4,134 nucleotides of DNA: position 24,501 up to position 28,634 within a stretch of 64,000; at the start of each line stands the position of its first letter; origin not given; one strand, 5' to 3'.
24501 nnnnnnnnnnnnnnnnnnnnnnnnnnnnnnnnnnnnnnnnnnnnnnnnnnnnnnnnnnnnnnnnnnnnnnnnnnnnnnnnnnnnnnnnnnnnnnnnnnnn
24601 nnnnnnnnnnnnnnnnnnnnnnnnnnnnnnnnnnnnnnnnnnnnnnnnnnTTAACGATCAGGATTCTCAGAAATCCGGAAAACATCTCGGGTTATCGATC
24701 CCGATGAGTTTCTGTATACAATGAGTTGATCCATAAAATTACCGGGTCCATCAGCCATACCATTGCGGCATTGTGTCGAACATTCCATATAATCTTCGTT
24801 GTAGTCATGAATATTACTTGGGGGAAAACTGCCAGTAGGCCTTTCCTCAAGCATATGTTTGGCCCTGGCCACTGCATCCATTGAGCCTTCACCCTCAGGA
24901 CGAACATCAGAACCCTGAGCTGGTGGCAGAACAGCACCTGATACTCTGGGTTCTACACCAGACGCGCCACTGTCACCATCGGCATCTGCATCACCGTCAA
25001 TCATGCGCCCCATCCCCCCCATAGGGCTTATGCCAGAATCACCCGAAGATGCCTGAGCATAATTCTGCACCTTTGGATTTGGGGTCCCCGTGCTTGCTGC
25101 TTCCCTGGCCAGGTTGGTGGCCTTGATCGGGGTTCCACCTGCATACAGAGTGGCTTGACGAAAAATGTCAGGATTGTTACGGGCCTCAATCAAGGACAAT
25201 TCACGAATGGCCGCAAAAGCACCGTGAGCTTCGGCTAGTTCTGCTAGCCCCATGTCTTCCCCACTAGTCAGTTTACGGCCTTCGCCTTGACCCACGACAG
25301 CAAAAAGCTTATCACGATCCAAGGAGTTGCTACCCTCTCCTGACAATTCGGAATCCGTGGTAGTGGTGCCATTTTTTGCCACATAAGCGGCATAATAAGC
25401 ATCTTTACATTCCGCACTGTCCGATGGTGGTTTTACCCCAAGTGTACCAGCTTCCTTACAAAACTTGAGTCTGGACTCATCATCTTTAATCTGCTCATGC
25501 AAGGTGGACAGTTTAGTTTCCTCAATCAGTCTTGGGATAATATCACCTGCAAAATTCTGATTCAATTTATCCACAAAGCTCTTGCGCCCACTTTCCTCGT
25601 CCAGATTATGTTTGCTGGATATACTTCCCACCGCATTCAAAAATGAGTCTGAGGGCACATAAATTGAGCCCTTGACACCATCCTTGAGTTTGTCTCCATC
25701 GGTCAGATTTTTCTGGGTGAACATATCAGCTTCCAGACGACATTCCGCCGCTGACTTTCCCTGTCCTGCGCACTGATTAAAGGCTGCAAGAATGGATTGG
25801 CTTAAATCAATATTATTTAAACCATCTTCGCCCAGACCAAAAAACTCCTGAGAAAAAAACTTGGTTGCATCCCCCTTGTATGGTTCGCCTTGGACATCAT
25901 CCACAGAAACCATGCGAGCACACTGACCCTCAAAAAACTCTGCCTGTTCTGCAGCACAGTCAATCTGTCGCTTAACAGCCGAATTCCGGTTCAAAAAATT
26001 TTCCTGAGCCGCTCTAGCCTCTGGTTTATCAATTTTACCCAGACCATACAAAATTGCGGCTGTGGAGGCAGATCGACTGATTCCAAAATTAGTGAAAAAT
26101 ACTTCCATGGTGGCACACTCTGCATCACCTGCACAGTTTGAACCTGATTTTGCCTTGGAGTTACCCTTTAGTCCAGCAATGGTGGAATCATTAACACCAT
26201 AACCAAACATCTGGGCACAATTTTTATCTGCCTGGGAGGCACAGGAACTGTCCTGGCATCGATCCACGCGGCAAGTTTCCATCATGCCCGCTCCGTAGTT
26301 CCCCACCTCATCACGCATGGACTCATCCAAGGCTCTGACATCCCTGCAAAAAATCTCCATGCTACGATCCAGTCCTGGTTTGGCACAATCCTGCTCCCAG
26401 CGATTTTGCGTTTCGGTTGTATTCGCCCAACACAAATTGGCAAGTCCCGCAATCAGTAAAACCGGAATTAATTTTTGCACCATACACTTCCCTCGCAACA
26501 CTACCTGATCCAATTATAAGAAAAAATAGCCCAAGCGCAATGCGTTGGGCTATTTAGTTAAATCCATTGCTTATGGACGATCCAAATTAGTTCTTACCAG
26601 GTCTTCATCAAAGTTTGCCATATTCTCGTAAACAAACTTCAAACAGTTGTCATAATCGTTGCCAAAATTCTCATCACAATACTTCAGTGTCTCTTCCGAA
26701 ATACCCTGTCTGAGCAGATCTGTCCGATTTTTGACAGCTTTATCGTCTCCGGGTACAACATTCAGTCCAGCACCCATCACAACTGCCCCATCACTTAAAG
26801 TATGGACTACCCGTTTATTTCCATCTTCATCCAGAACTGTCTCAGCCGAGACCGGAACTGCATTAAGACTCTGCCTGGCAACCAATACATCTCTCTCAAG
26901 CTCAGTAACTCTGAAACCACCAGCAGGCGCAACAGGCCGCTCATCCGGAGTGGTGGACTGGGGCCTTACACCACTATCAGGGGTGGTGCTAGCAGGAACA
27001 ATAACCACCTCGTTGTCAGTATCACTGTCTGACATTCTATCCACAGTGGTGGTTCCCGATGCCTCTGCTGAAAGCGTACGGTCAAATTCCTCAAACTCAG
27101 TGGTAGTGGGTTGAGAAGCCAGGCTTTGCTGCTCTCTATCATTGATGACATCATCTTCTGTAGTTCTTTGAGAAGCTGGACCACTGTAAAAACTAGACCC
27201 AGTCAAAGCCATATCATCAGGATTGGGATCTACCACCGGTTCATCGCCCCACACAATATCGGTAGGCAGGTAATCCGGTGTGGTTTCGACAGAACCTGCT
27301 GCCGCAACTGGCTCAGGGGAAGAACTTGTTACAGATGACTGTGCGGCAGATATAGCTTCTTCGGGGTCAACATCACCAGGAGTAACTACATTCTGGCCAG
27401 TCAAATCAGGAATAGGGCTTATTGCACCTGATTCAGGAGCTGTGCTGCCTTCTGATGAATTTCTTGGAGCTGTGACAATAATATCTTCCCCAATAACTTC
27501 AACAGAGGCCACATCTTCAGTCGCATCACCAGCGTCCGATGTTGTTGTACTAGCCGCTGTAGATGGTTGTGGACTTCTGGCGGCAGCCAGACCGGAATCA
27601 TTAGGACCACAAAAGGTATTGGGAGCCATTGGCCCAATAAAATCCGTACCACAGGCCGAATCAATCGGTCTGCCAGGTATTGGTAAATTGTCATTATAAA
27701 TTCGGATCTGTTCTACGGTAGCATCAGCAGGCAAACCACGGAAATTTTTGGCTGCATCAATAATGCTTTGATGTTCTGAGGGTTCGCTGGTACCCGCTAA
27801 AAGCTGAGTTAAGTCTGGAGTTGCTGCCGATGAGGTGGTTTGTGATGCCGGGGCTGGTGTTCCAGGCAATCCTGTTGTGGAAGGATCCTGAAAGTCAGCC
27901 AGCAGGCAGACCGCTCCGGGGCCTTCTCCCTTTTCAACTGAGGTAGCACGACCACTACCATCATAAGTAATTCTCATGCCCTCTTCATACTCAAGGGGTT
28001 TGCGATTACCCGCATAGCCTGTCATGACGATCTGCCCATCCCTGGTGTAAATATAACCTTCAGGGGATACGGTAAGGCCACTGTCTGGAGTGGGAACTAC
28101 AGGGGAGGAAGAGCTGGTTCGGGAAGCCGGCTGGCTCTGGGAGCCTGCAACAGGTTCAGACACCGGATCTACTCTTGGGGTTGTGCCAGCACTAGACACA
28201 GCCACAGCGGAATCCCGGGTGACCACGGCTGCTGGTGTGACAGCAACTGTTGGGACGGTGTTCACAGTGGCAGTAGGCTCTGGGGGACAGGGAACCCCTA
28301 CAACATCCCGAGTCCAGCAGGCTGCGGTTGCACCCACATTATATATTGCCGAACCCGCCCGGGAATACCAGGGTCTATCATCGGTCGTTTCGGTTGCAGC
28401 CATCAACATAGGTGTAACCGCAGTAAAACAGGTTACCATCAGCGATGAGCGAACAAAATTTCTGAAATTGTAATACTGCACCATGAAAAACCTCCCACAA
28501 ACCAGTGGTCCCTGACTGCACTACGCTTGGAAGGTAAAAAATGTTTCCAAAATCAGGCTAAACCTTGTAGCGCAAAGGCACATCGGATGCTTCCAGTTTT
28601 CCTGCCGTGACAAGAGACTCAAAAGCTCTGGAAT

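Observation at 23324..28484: Three consecutive large secreted proteins of unknown function immediately downstream of the degenerate PilT pair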

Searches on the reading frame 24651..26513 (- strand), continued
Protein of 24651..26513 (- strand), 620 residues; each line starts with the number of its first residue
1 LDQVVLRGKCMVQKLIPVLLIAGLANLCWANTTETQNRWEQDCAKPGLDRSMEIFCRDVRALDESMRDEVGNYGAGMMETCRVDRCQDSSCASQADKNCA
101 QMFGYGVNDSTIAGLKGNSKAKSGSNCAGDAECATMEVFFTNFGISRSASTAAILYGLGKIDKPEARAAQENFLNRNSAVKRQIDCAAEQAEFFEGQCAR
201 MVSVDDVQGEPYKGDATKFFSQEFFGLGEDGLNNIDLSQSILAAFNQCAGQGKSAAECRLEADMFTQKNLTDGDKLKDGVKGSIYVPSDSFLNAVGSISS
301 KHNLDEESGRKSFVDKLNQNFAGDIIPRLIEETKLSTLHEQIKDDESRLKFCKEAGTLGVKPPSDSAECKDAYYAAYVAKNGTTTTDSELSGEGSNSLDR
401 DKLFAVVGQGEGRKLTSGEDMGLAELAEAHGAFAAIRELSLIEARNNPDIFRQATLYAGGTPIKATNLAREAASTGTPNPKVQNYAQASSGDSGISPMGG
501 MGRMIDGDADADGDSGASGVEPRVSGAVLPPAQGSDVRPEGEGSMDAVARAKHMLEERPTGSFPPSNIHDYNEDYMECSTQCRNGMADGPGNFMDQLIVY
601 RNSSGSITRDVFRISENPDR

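Call 88: fold_search(model_id=the predicted structure, library=pdb)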
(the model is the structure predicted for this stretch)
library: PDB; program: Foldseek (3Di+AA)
matches with E <= 10: 73; with E <= 0.001: 0
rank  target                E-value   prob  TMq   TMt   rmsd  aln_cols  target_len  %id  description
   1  9a2x_MODEL_1_A        7.5e-01  0.02  0.07  0.08  37.2       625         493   11  Model of E. coli TolC by in-cell photo-crosslinking MS and deep learning (released 2023-02-24)
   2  9imr_B                1.3e+00  0.04  0.09  0.13  19.6       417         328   10  Crystal structure of geranylgeranyl pyrophosphate synthase Rv0562 from Mycobacterium tuberculosis in complex with IPP (released 2025-07-09)
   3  7ng8_A                1.4e+00  0.01  0.06  0.08  32.2       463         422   10  Trimeric efflux pump Klebsiella TolC in complex with KlebC (released 2021-06-30)
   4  7dmf                  2.2e+00  0.09  0.08  0.18  12.8       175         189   15  A de novo protein that rigidly extends the structure of tVHS-like domain in tepsin with a new designed domain (released 2021-12-08)
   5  6lcu                  2.3e+00  0.05  0.10  0.08  19.1       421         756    8  structure of maltooligosyltrehalose synthase from Arthrobacter ramosus (released 2020-11-25)
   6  5h7c_A                2.3e+00  0.04  0.10  0.14  25.4       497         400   12  Crystal structure of a repeat protein with two Protein A-DHR14 repeat modules (released 2017-06-28)
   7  9tg4_A                2.3e+00  0.01  0.06  0.07  32.9       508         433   11  Structure of the YbjP lipoprotein bound to the AcrABZ-TolC efflux pump (released 2026-04-08)
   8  1wmw_D                2.7e+00  0.02  0.09  0.13  21.7       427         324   12  Crystal structure of geranulgeranyl diphosphate synthase from Thermus thermophilus (released 2005-07-21)
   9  9jdv                  3.0e+00  0.02  0.09  0.11  22.8       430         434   11  Human URAT1 bound with Uric acid (released 2024-10-16)
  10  9imq_A                3.2e+00  0.02  0.10  0.14  21.3       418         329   10  Crystal structure of a C45 isoprenyl diphosphate synthase, Rv0562 from Mycobacterium tuberculosis (released 2025-07-09)
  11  6jsj_A                3.2e+00  0.02  0.09  0.09  27.9       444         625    9  Structural analysis of a trimeric assembly of the mitochondrial dynamin-like GTPase Mgm1 (released 2020-02-19)
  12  9g3z_H                3.4e+00  0.01  0.09  0.08  30.9       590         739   11  Structure of the Open gamma-Tubulin Ring Complex from Pig Brain (released 2024-10-02)
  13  5bun_B                3.4e+00  0.01  0.06  0.08  33.4       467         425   10  Crystal structure of an antigenic outer membrane protein ST50 from Salmonella Typhi (released 2015-12-23)
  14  7l1k_B                3.7e+00  0.02  0.09  0.08  24.8       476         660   11  Cryo-EM structure of S. Pombe NatC complex with a Bisubstrate inhibitor and inositol hexaphosphate (released 2021-05-12)
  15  6ldk                  3.7e+00  0.02  0.07  0.05  17.2       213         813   11  Isoleucyl-tRNA synthetase from Candida albicans complexed with a isoleucyl-adenylate (released 2020-11-04)
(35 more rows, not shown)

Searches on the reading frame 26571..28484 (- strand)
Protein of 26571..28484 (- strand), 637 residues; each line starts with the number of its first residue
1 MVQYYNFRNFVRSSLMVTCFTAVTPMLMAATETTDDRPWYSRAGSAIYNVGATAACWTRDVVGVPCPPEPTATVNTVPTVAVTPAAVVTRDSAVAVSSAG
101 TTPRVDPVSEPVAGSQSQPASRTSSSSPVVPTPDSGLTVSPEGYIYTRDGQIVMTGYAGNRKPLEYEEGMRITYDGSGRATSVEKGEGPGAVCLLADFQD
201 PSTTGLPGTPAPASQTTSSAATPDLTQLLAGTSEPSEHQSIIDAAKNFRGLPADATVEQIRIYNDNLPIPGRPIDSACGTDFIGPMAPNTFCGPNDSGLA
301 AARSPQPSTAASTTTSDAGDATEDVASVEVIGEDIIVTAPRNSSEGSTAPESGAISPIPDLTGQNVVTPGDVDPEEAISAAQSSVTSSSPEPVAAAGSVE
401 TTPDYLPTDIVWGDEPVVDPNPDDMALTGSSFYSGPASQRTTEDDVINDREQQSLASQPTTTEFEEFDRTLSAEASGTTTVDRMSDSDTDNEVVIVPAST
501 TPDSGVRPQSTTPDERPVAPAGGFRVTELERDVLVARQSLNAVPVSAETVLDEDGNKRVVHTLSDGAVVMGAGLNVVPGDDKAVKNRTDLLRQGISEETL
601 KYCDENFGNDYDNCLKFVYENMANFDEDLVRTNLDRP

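Call 3: search_protein_families(library=pfam, proteins=[window:26571-28484:-], max_evalue=0.1)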
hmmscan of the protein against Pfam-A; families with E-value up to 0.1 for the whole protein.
window:26571-28484:- (637 aa): 0 families

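Call 4: search_protein_families(library=ncbifam, proteins=[window:26571-28484:-], max_evalue=0.1)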
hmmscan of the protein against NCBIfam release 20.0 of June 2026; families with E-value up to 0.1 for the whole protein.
window:26571-28484:- (637 aa): 0 families

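Call 8: find_encoding_contigs(protein=window:26571-28484:-, flank=10000, max_places=6)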
Protein window:26571-28484:- (637 aa): no gene with exactly this product is on record in the collection.

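Call 73: list_cluster_members(proteins=[P0001, P0005, P0006, P0007, P0008, P0009, P0010, P0011, P0003, window:26571-28484:-])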
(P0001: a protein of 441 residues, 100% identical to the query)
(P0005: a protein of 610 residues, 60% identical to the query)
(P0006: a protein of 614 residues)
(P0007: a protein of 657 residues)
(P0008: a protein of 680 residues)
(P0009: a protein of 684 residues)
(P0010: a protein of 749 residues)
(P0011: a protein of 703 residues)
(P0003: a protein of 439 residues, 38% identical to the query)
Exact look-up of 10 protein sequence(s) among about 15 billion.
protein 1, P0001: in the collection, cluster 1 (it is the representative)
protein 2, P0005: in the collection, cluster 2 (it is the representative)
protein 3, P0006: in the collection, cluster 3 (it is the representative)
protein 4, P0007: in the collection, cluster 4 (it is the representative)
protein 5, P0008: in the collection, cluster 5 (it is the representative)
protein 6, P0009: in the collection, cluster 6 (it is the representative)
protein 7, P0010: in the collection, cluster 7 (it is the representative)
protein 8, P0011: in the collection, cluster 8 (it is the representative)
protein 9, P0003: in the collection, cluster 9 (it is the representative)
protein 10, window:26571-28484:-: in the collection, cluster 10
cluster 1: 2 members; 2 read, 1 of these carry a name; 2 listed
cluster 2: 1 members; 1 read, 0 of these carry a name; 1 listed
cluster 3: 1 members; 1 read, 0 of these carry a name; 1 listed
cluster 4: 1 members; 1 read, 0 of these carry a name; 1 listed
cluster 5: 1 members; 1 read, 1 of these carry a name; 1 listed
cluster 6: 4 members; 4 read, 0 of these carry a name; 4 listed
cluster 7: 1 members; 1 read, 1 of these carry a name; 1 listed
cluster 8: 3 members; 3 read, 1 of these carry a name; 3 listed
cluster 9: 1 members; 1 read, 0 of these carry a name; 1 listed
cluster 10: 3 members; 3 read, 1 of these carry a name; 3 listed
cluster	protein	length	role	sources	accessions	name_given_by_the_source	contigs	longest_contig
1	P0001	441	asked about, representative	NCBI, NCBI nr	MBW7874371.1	MAG: hypothetical protein H3C47_00095 [Candidatus Cloacimonetes bacterium] | hypothetical protein [Candidatus Cloacimonadota bacterium]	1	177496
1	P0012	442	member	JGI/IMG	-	-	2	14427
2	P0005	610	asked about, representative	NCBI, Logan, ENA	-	-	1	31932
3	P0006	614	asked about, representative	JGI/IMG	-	-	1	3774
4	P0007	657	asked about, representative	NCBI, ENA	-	-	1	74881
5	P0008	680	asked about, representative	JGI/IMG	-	hypothetical protein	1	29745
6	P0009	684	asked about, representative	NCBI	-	-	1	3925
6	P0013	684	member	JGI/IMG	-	-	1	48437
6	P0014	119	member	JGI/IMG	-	-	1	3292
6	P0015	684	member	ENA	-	-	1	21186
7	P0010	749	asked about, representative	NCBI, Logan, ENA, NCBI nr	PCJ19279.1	MAG: hypothetical protein COB02_07780 [Candidatus Cloacimonadota bacterium]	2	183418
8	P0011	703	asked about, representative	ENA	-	-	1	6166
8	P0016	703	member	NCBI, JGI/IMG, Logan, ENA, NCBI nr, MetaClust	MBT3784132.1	hypothetical protein HOF92_04080 [bacterium] | hypothetical protein | hypothetical protein [bacterium]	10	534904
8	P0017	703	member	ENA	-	-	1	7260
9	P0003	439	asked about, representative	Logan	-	-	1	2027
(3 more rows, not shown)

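Call 77: search_solved_structures(query=A6, max_evalue=10)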
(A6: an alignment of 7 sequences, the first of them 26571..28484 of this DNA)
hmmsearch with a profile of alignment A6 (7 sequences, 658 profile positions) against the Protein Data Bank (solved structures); distinct sequences matched with E-value up to 10: 1.
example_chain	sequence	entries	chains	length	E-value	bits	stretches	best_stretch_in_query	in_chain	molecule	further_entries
2rb6_A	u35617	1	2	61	1.2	11.3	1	106-153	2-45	Uncharacterized protein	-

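Call 80: search_protein_families(library=ncbifam, proteins=[L016:3326-6589:+, L016:6586-7119:+, L016:7116-7667:+, L016:12208-13470:+, L016:7810-9639:+], max_evalue=1)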
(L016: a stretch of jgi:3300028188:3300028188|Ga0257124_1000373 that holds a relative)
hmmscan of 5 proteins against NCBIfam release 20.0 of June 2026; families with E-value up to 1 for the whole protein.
L016:3326-6589:+ (1087 aa): 0 families

L016:6586-7119:+ (177 aa): 9 families
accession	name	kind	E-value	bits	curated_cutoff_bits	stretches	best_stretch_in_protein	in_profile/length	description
NF047828.1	T3SSXpsI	equivalog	2.8e-07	30.6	150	1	3-81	2-78/132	type II secretion system protein XpsI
TIGR02532.1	IV_pilin_GFxxxE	domain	1.1e-05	25.1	16.3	1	2-20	1-19/24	prepilin-type N-terminal cleavage/methylation domain-containing protein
TIGR02523.1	type_IV_pilV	equivalog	3.6e-05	24.3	52.2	1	3-55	2-54/139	type IV pilus modification protein PilV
TIGR01708.2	typeII_sec_gspH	equivalog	0.0097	15.9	80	1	3-21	2-20/169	type II secretion system minor pseudopilin GspH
TIGR01707.1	gspI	equivalog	0.072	13.6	44.35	1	4-35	1-32/101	type II secretion system minor pseudopilin GspI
NF041002.1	pilin_ComGF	equivalog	0.078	13.2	80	1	3-30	2-29/139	competence type IV pilus minor pilin ComGF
NF007800.0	PRK10506.1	equivalog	0.13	12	158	1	2-19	8-25/163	prepilin peptidase-dependent protein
NF007862.0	PRK10574.1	equivalog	0.17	12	138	1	2-19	4-21/145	prepilin peptidase-dependent pilin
TIGR02598.1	TIGR02598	subfamily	0.73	10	51.4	1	4-32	1-29/151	Verru_Chthon cassette protein B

L016:7116-7667:+ (183 aa): 15 families
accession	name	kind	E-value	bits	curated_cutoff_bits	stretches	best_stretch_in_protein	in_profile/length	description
NF041013.1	T4P_ComGE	equivalog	1.9e-07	31.1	49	1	3-56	2-55/83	competence type IV pilus minor pilin ComGE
NF007848.0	PRK10557.1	equivalog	2.3e-05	23.8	120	1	2-59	8-65/192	prepilin peptidase-dependent protein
TIGR02532.1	IV_pilin_GFxxxE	domain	7.7e-05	22.4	16.3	1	4-26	1-23/24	prepilin-type N-terminal cleavage/methylation domain-containing protein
NF007800.0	PRK10506.1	equivalog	0.0024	17.7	158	1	1-48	5-51/163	prepilin peptidase-dependent protein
NF041002.1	pilin_ComGF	equivalog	0.0055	16.9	80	1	5-76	2-70/139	competence type IV pilus minor pilin ComGF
NF040982.1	ComGD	equivalog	0.01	16.2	70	1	5-34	2-31/139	competence type IV pilus minor pilin ComGD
TIGR02599.1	TIGR02599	subfamily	0.017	14.3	256.5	1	6-63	1-58/361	Verru_Chthon cassette protein C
NF007660.0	PRK10332.1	equivalog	0.022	15.3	86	1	1-24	5-28/107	prepilin-type N-terminal cleavage/methylation domain-containing protein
NF041775.1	typeIV_PilA_Myxo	equivalog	0.027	14.5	400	1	3-37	9-43/214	type IV pilin protein PilA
NF007862.0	PRK10574.1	equivalog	0.03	14.4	138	1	1-37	1-37/145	prepilin peptidase-dependent pilin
TIGR01707.1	gspI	equivalog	0.031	14.8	44.35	1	6-48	1-43/101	type II secretion system minor pseudopilin GspI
TIGR01708.2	typeII_sec_gspH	equivalog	0.036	14.1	80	1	5-50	2-53/169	type II secretion system minor pseudopilin GspH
NF038304.1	EPS_HpsC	equivalog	0.076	12.6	200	1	3-27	19-43/318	hormogonium polysaccharide secretion pseudopilin HpsC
NF040999.1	pilin_ComGC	equivalog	0.087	13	75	1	5-43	2-37/84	competence type IV pilus major pilin ComGC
NF006453.0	PRK08808.1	equivalog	0.14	11.2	295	1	2-19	4-21/211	type II secretion system protein J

L016:12208-13470:+ (420 aa): 0 families

L016:7810-9639:+ (609 aa): 0 families

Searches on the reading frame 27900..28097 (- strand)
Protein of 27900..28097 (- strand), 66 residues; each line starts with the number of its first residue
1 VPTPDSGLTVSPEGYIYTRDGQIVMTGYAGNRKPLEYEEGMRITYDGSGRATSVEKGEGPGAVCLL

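Call 89: search_protein_families(library=pfam, proteins=[window:27900-28097:-], max_evalue=10)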
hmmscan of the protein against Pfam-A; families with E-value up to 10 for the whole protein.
window:27900-28097:- (66 aa): 0 families
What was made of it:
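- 27900..28097 (-): Prot1 residues ~130-195: the 'YD-like' segment. It is weakly similar to the YgdI/YgdR (DUF903) small lipoprotein beta-domain. Pfam gives nothing (call 89).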

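Call 91: search_solved_structures(query=A9, max_evalue=10, show_alignments=2)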
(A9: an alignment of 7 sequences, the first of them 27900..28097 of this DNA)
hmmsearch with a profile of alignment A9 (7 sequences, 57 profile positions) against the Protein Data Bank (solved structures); distinct sequences matched with E-value up to 10: 6.
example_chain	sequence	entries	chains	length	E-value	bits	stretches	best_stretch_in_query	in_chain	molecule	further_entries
2rd1_A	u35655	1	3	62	0.018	18.2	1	6-49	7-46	Putative outer membrane lipoprotein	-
2rb6_A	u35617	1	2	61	0.09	16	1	5-47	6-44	Uncharacterized protein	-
2ra2_A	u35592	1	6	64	0.75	13.1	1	6-52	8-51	Putative lipoprotein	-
4k4c_A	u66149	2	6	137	0.79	13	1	3-23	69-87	Proofreading thioesterase EntH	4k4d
1vh9_A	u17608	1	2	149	0.94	12.8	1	3-23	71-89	Hypothetical protein ybdB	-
2jn0_A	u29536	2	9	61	0.97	12.7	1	6-47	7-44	Hypothetical lipoprotein ygdR | Uncharacterized lipoprotein ygdR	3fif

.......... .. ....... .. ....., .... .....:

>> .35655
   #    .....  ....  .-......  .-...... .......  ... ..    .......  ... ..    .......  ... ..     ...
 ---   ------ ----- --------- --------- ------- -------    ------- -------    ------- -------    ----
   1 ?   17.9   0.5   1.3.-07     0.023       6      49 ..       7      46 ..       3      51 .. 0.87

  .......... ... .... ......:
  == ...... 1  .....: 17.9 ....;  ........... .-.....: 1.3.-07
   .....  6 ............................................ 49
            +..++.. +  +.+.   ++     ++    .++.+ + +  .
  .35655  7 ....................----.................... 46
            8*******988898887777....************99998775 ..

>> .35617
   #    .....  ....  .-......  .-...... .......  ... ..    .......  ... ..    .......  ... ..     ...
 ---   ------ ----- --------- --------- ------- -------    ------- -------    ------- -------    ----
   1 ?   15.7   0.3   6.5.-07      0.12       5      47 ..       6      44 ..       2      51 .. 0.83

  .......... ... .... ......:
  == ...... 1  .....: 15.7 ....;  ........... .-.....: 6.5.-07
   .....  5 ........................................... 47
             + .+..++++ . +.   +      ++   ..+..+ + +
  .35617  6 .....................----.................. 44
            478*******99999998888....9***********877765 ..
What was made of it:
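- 27900..28097 (-): A profile of 7 family segments hits 2rd1 (E 0.018), 2rb6 (0.09), 2ra2 (0.75) and 2jn0 YgdR (0.97) (call 91).
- On Rhs/YD-repeat proteins (Prot1): The weak similarity is to DUF903 instead (call 91).
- Closest known: YgdI/YgdR. Same: The Prot1 segment 'Y.Y/L-T-[RK]-D/N-G-Q-[IV]-V…P…Y-D-..-G…[SV]-[VI]-E' gives the four best PDB profile hits to this family (E 0.018-0.97; call 91).
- Checked: Its only weak similarity is to YgdI/YgdR (DUF903) lipoproteins (call 91).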
